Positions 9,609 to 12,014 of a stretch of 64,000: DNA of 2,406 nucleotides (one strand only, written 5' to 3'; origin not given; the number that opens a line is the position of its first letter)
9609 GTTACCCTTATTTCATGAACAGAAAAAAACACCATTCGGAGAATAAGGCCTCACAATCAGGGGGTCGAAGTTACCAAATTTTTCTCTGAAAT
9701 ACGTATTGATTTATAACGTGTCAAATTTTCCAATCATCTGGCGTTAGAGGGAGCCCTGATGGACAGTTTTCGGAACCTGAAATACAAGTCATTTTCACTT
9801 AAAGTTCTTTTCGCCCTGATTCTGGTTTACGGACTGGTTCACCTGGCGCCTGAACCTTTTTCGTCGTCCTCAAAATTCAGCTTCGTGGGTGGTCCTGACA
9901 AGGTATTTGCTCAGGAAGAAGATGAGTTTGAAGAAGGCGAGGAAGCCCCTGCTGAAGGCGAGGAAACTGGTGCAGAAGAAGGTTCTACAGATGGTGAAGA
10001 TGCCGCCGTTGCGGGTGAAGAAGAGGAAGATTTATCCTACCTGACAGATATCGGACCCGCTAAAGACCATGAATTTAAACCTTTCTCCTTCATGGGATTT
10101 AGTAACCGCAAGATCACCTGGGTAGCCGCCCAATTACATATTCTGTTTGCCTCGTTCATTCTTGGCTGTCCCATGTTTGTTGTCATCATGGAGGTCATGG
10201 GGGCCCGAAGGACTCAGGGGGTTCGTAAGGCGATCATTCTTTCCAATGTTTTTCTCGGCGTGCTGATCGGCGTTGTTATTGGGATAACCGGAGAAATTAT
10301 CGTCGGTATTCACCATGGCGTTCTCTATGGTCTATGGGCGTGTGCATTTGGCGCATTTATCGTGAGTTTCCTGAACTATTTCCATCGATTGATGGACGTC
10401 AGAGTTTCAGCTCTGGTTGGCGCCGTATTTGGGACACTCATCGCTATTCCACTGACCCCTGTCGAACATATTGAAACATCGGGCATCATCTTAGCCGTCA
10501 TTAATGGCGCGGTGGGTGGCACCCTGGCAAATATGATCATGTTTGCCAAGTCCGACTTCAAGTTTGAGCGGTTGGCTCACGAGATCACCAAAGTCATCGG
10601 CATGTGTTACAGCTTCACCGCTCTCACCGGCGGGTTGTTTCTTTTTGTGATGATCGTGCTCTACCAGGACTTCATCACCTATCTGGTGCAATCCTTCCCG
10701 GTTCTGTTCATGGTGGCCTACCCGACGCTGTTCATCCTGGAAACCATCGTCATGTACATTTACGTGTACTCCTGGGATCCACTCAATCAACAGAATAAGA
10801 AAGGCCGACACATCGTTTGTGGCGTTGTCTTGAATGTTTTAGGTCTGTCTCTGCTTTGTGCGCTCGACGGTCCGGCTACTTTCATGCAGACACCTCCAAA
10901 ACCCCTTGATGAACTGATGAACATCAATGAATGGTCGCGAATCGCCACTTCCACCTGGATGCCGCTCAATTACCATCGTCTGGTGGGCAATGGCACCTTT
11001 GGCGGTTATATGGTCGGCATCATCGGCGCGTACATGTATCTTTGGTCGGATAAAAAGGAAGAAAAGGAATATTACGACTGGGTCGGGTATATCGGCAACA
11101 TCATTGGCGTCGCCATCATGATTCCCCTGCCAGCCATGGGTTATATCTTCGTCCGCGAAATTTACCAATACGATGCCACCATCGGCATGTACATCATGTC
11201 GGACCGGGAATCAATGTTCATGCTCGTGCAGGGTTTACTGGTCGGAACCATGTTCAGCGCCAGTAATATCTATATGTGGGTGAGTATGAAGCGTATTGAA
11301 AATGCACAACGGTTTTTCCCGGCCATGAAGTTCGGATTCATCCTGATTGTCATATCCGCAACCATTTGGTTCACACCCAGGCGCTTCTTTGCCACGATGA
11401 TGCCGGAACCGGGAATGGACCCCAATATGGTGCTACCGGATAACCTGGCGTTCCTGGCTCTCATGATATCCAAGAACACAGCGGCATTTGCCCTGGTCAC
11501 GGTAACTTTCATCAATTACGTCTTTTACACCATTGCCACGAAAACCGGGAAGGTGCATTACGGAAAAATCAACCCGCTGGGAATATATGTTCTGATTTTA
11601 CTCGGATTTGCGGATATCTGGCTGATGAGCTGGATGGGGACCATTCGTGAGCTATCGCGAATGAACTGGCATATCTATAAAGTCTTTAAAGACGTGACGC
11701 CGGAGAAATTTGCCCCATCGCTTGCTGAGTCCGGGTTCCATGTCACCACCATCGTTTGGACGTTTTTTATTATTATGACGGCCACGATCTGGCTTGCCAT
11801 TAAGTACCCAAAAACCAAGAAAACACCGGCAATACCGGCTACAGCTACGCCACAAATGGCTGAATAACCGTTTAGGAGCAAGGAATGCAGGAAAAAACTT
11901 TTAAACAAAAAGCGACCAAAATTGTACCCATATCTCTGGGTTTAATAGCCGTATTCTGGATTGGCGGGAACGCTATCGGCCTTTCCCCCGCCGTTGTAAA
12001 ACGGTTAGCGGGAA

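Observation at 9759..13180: CydA-like oxidase subunit without CydB, partnered with a membrane diheme cytochrome c and carrying an acidic N-terminal tract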

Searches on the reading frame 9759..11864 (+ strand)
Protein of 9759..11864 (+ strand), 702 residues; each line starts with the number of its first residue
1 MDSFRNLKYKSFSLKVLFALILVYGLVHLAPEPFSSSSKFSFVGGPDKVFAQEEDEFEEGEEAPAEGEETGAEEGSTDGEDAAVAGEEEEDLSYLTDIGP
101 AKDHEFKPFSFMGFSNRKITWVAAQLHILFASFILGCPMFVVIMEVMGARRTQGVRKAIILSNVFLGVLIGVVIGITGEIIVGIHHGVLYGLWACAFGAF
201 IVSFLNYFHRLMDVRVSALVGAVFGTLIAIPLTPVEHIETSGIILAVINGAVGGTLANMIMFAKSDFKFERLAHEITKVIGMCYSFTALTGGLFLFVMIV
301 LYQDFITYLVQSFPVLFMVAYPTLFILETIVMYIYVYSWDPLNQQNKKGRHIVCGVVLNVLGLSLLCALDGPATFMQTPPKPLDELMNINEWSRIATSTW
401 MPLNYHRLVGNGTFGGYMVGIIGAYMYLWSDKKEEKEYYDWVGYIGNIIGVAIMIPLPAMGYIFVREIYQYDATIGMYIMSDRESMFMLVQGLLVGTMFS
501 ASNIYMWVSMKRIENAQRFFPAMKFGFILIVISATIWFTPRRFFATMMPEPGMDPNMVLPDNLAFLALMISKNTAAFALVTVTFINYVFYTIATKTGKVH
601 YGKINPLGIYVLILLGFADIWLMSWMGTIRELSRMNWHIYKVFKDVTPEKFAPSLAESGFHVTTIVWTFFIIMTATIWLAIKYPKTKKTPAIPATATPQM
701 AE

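Call 3: search_protein_families(library=pfam, proteins=[window:9759-11864:+], max_evalue=1)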
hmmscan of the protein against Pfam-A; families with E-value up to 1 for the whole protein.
window:9759-11864:+ (702 aa): 2 families
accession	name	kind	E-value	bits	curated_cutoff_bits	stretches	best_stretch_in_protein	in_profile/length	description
PF01654.22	Cyt_bd_oxida_I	-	2.7e-07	30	26.2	2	257-461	30-230/418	Cytochrome bd terminal oxidase subunit I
PF02694.21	UPF0060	-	0.04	14.6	24.9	1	413-455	62-102/107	Uncharacterised BCR, YnfA/UPF0060 family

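Call 4: search_protein_families(library=ncbifam, proteins=[window:9759-11864:+], max_evalue=1)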
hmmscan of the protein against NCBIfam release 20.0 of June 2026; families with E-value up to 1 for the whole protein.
window:9759-11864:+ (702 aa): 0 families

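Call 5: search_solved_structures(query=window:9759-11864:+, max_evalue=10, show_alignments=3)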
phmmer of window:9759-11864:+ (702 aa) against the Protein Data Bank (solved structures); distinct sequences matched with E-value up to 10: 2.
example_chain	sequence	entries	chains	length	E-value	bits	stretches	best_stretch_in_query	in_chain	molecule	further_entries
8dss_A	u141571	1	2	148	1.8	10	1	58-104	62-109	ComE operon protein 1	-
11bc_A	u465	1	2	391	9.7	7.6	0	49-79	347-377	Nucleosome assembly protein 1-like 1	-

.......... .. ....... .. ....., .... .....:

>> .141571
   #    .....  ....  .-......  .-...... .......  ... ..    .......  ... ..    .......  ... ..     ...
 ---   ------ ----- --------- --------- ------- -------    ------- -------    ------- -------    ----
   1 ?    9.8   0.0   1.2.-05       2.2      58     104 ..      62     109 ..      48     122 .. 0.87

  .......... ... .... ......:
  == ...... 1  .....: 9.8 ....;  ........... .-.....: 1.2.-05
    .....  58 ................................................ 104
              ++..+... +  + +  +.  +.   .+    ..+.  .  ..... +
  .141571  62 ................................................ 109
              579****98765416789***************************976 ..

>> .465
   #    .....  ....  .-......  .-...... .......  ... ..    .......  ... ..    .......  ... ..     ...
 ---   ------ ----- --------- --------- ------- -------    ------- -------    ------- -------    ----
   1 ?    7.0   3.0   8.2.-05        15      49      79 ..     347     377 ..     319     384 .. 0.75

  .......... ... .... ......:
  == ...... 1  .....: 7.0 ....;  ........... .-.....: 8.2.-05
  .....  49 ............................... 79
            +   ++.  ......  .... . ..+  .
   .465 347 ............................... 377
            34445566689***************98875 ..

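Call 6: find_homologous_proteins(query=window:9759-11864:+)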
Query window:9759-11864:+ (702 aa): 304 proteins with E <= 0.001 among 8000 candidates; the best 120 are listed.
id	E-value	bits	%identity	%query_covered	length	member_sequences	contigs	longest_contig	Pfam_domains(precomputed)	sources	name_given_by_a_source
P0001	0.0e+0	1591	100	100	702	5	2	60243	PF01654.23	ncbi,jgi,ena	jgi:cytochrome bd-type quinol oxidase subunit 1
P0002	0.0e+0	1477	91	100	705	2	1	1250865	PF01654.23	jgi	jgi:cytochrome d ubiquinol oxidase subunit I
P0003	0.0e+0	1445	90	100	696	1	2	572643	PF01654.23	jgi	jgi:cytochrome bd-type quinol oxidase subunit 1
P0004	0.0e+0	1397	86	100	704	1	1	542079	PF01654.23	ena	-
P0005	0.0e+0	1392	86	100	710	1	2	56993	PF01654.23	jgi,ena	-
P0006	0.0e+0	1372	83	100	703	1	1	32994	PF01654.23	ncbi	-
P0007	0.0e+0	1371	85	100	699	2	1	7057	PF01654.23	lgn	-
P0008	0.0e+0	1342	83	99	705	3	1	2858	PF01654.23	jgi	-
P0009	0.0e+0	1341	82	100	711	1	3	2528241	-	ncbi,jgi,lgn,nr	ncbi:MAG: hypothetical protein JSU88_01160 [Nitrospinaceae bacterium]|jgi:cytochrome bd-type quinol 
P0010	0.0e+0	1338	82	100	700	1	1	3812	-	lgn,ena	-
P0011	0.0e+0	1334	82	100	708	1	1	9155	-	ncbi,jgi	-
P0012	0.0e+0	1293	87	87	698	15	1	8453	PF01654.23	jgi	-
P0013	0.0e+0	1291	88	87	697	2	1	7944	PF01654.23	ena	-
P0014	0.0e+0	1290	88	87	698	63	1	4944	PF01654.23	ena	-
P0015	0.0e+0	1284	88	87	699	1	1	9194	PF01654.23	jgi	jgi:cytochrome bd-type quinol oxidase subunit 1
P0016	0.0e+0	1284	87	87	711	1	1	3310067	PF01654.23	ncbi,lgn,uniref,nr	ncbi:MAG: hypothetical protein G3M78_10735 [Candidatus Nitrohelix vancouverensis]|uniref:Uncharacter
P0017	0.0e+0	1283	80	100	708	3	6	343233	PF01654.23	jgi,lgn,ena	-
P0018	0.0e+0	1283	78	100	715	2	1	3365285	PF01654.23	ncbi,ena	-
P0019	0.0e+0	1282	82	99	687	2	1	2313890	PF01654.23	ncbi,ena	-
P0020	0.0e+0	1281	80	98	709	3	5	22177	PF01654.23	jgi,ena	-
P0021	0.0e+0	1281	81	96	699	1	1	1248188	PF01654.23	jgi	jgi:cytochrome d ubiquinol oxidase subunit I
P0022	0.0e+0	1280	88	87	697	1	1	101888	PF01654.23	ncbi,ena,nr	ncbi:MAG: hypothetical protein F3743_02390 [Nitrospinae bacterium]|nr:hypothetical protein [Nitrospi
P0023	0.0e+0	1279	80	98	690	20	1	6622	PF01654.23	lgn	-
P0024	0.0e+0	1278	87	87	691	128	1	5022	PF01654.23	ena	-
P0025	0.0e+0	1277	88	87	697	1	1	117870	PF01654.23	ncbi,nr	ncbi:MAG: hypothetical protein F3742_05305 [Nitrospinae bacterium]|nr:hypothetical protein [Nitrospi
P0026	0.0e+0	1276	80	99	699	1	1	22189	PF01654.23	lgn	-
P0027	0.0e+0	1275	88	87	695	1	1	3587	PF01654.23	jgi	-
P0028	0.0e+0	1275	81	98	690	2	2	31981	PF01654.23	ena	-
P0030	0.0e+0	1274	79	99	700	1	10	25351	PF01654.23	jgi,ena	-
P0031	0.0e+0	1274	79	99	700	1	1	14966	PF01654.23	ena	-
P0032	0.0e+0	1273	88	87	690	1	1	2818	PF01654.23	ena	-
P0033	0.0e+0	1273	88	87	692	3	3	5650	PF01654.23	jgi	jgi:cytochrome bd-type quinol oxidase subunit 1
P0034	0.0e+0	1272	88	87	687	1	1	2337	PF01654.23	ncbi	-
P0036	0.0e+0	1271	80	98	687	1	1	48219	PF01654.23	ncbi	ncbi:MAG: cytochrome ubiquinol oxidase subunit I [Nitrospinaceae bacterium]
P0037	0.0e+0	1269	80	98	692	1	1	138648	PF01654.23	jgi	jgi:cytochrome bd ubiquinol oxidase subunit I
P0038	0.0e+0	1268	80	100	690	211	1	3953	PF01654.23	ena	-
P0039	0.0e+0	1266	87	87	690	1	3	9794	PF01654.23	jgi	jgi:cytochrome bd-type quinol oxidase subunit 1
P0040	0.0e+0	1266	79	99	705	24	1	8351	PF01654.23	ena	-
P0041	0.0e+0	1266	80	99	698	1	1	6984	PF01654.23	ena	-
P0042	0.0e+0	1266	79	99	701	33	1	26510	PF01654.23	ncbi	-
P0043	0.0e+0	1265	87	87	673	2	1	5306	PF01654.23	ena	-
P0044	0.0e+0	1265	79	99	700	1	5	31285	PF01654.23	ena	-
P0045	0.0e+0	1264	87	87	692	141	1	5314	PF01654.23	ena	-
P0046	0.0e+0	1264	79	99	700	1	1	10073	PF01654.23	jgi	-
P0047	0.0e+0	1264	79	99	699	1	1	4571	PF01654.23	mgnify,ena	mgnify:FL=1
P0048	0.0e+0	1263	79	99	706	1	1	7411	PF01654.23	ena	-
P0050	0.0e+0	1263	79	99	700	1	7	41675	PF01654.23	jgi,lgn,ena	-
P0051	0.0e+0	1263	79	99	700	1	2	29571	PF01654.23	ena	-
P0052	0.0e+0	1262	79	99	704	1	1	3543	PF01654.23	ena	-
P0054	0.0e+0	1261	87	87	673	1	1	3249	PF01654.23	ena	-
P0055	0.0e+0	1261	79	99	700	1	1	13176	PF01654.23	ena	-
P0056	0.0e+0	1261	87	87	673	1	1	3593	PF01654.23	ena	-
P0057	0.0e+0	1261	79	99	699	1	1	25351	PF01654.23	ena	-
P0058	0.0e+0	1260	79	99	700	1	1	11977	PF01654.23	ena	-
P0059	0.0e+0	1260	87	87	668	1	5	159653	PF01654.23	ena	-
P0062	0.0e+0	1259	79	99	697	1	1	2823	PF01654.23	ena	-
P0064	0.0e+0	1259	79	99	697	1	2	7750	PF01654.23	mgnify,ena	mgnify:FL=1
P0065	0.0e+0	1259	79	99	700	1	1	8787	PF01654.23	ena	-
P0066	0.0e+0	1258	86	87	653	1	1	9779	PF01654.23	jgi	-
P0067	0.0e+0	1258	86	87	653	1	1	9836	PF01654.23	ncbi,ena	-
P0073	0.0e+0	1256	79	99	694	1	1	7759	PF01654.23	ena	-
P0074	0.0e+0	1256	79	99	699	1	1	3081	PF01654.23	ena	-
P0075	0.0e+0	1255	80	99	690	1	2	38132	PF01654.23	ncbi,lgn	-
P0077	0.0e+0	1254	79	99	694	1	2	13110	PF01654.23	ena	-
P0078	0.0e+0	1254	79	99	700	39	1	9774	PF01654.23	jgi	-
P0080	0.0e+0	1254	79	99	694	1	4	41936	PF01654.23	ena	-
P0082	0.0e+0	1253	78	99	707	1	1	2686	PF01654.23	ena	-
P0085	0.0e+0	1252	86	87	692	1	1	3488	PF01654.23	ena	-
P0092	0.0e+0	1247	85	87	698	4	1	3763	PF01654.23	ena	-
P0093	0.0e+0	1247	79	99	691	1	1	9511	PF01654.23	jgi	-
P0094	0.0e+0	1246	85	87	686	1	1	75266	PF01654.23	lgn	-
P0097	0.0e+0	1246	79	99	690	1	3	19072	PF01654.23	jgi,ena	-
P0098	0.0e+0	1246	79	99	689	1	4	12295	PF01654.23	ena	-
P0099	0.0e+0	1246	87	87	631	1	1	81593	PF01654.23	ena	-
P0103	0.0e+0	1244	79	99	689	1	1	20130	PF01654.23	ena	-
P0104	0.0e+0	1244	79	99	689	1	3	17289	PF01654.23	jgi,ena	-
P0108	0.0e+0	1242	79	99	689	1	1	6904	PF01654.23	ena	-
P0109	0.0e+0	1242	85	87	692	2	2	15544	PF01654.23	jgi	jgi:cytochrome bd ubiquinol oxidase subunit I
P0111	0.0e+0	1242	79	99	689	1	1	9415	PF01654.23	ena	-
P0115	0.0e+0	1239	84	87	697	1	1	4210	PF01654.23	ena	-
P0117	0.0e+0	1238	79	99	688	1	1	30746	PF01654.23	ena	-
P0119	0.0e+0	1236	79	99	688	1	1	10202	PF01654.23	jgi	-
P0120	0.0e+0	1235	79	99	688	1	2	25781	PF01654.23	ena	-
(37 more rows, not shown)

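Call 19: find_related_loci(query=window:9759-11864:+, collection=genome_contigs, flank=6000)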
Query window:9759-11864:+ (702 aa) in genome_contigs; peptide patterns used: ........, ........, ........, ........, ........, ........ (x = any residue, [..] = any of these).
123 stretches matched a pattern; 94 encode a relative of the query (tblastn E <= 1e-3); the best 80 are kept; 78 distinct loci.
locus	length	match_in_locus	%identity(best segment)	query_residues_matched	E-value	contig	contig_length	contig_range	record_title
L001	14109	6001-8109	83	1-702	0e+0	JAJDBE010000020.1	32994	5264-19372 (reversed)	MAG: Nitrospinaceae bacterium isolate OFTM6 OFTM6_19, whole genome shotgun sequence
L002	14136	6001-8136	83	1-702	0e+0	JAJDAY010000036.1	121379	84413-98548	MAG: Nitrospinaceae bacterium isolate OFTM181 OFTM181_35, whole genome shotgun sequence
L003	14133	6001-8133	82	1-702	0e+0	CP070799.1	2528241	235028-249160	MAG: Nitrospinaceae bacterium isolate bin1391 chromosome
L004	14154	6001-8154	81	1-702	0e+0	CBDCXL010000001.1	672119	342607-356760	MAG: Nitrospinales bacterium isolate 4e79c772-6b72-4db0-bd25-b8212fbdc190 genome assembly, contig: contig_1, whole genom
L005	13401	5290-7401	83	1-702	0e+0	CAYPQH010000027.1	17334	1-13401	MAG TPA_asm: uncultured Nitrospinaceae bacterium isolate SRP128015_co3_424 genome assembly, contig: NODE_3418_length_173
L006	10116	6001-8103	83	1-702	0e+0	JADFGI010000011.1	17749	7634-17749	MAG: Nitrospinota bacterium isolate B2T1L10 B2T1L10_NODE4549, whole genome shotgun sequence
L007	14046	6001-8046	81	8-702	0e+0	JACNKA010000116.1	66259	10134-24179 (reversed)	MAG: Nitrospinota bacterium isolate NIOZ-UU48 NIOZ-UU_NODE_365_length_66259_cov_8.46453, whole genome shotgun sequence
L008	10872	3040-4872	88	92-702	0e+0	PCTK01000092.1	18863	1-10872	MAG: Nitrospinae bacterium CG22_combo_CG10-13_8_21_14_all_47_10 CG22_scaffold_1666_c, whole genome shotgun sequence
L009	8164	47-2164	80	2-702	0e+0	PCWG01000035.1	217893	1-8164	MAG: Nitrospinae bacterium CG11_big_fil_rev_8_21_14_0_20_45_15 CG11_8_21_14_0.20_scaffold_4_c, whole genome shotgun sequ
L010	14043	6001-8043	80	14-702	0e+0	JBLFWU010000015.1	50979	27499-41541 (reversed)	MAG: Nitrospinales bacterium isolate 3300053785_124 Ga0535658_0000855, whole genome shotgun sequence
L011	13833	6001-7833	87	92-702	0e+0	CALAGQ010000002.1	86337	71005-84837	MAG TPA_asm: uncultured Nitrospina sp. isolate ERR2206756_bin.76_CONCOCT_v1.1_MAG genome assembly, contig: ERZ887841.42,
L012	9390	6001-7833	86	92-702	0e+0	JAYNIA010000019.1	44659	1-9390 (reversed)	MAG: Nitrospinota bacterium isolate 139544_COM_vamb_bins.tsv.103 NODE_808_length_44659_cov_9.715586, whole genome shotgu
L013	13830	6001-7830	87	92-702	0e+0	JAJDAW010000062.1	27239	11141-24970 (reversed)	MAG: Nitrospinaceae bacterium isolate OFTM142 OFTM142_61, whole genome shotgun sequence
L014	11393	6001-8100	79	1-702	0e+0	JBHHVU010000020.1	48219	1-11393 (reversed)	MAG: Nitrospinaceae bacterium isolate S.4.sp1_bin.35 NODE_136_length_48219_cov_8.485010, whole genome shotgun sequence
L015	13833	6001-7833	87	92-702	0e+0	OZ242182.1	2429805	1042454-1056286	MAG: Nitrospinales bacterium isolate ec82e2e8-b931-44c7-adfe-dcca6f622aa9 genome assembly, chromosome: 1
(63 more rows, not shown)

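Call 29: search_protein_representatives(protein=window:9759-11864:+)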
Query: 702 residues. Proteins with E-value up to 0.001 (for the whole library): 551; up to 1e-10: 247; up to 1e-30: 66. The best 150 are listed.
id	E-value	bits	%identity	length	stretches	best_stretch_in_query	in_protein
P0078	0.0e+00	1253.8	81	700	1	11-702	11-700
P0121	1.7e-128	446.4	64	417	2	52-357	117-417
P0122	3.6e-117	409.0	47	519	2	264-687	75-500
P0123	1.7e-110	387.0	47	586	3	265-538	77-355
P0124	4.1e-99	349.3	40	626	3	265-523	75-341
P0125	4.1e-86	306.4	61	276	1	8-267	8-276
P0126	1.4e-80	288.0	35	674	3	265-629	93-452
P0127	1.1e-71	258.7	37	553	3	267-618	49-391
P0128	5.2e-71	256.5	31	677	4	324-622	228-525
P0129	5.2e-70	253.1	34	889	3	267-610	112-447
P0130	7.3e-69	249.4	33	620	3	265-637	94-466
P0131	3.3e-67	243.9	33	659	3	267-615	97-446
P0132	5.9e-66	239.7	33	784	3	268-618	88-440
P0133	6.8e-64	232.9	32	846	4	346-618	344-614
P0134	8.3e-64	232.6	32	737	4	298-627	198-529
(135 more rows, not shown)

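Call 32: list_cluster_members(proteins=[P0121, P0122, P0123, P0124, P0126, P0127, P0129, P0130, P0131, P0132])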
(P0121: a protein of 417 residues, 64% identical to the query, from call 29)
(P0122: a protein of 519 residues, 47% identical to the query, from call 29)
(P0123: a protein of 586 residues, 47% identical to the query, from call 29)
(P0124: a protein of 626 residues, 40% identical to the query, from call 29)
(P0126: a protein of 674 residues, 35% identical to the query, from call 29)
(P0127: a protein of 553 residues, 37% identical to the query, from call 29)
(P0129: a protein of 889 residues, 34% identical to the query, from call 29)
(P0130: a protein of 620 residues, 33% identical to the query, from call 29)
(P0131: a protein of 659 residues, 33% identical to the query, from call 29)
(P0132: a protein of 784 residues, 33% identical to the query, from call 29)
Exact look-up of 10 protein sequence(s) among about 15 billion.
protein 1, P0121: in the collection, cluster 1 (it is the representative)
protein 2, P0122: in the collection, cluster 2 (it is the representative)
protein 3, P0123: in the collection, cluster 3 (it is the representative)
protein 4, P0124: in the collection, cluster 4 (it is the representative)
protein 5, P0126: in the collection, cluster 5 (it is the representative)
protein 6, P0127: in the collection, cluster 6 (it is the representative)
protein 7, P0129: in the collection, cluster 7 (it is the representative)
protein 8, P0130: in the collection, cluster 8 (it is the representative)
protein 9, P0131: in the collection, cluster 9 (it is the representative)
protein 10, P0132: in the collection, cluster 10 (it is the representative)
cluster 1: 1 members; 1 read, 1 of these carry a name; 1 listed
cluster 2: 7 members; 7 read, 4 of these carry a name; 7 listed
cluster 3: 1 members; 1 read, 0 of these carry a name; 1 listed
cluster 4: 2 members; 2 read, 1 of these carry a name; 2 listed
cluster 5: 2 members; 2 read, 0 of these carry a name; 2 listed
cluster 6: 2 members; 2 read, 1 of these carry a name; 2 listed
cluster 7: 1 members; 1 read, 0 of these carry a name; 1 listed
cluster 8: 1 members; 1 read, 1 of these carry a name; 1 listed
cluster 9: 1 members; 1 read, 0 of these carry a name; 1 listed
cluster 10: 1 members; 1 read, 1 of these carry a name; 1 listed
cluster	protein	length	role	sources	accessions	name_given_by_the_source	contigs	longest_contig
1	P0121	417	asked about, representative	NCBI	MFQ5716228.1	MAG: hypothetical protein ACE5GQ_03925, partial [Nitrospinales bacterium]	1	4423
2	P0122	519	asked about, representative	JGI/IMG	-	-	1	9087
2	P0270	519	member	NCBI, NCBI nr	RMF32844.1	MAG: hypothetical protein D6759_07710 [Chloroflexi bacterium] | MAG: hypothetical protein D6759_07710 [Chloroflexota bacterium]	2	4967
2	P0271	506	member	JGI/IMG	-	cytochrome bd-type quinol oxidase subunit 1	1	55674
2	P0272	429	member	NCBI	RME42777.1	MAG: hypothetical protein D6791_16955, partial [Chloroflexi bacterium]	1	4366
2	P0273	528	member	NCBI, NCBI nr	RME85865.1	MAG: hypothetical protein D6775_01645 [Caldilineae bacterium]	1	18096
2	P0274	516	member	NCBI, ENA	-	-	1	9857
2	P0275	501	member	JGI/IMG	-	-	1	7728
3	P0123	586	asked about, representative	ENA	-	-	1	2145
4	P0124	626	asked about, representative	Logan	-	-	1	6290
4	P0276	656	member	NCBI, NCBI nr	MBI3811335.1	MAG: cytochrome ubiquinol oxidase subunit I [Nitrospirae bacterium] | cytochrome ubiquinol oxidase subunit I [Nitrospirota bacterium]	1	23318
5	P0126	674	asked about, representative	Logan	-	-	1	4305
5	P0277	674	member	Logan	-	-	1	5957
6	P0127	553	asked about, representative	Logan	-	-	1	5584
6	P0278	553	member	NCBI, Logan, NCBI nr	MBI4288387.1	MAG: cytochrome ubiquinol oxidase subunit I [Chloroflexi bacterium] | cytochrome ubiquinol oxidase subunit I [Chloroflexota bacterium]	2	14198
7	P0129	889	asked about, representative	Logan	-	-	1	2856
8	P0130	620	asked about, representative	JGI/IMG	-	cytochrome bd-type quinol oxidase subunit 1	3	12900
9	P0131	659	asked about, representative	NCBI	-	-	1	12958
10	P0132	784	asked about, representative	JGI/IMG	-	cytochrome bd-type quinol oxidase subunit 1/mono/diheme cytochrome c family protein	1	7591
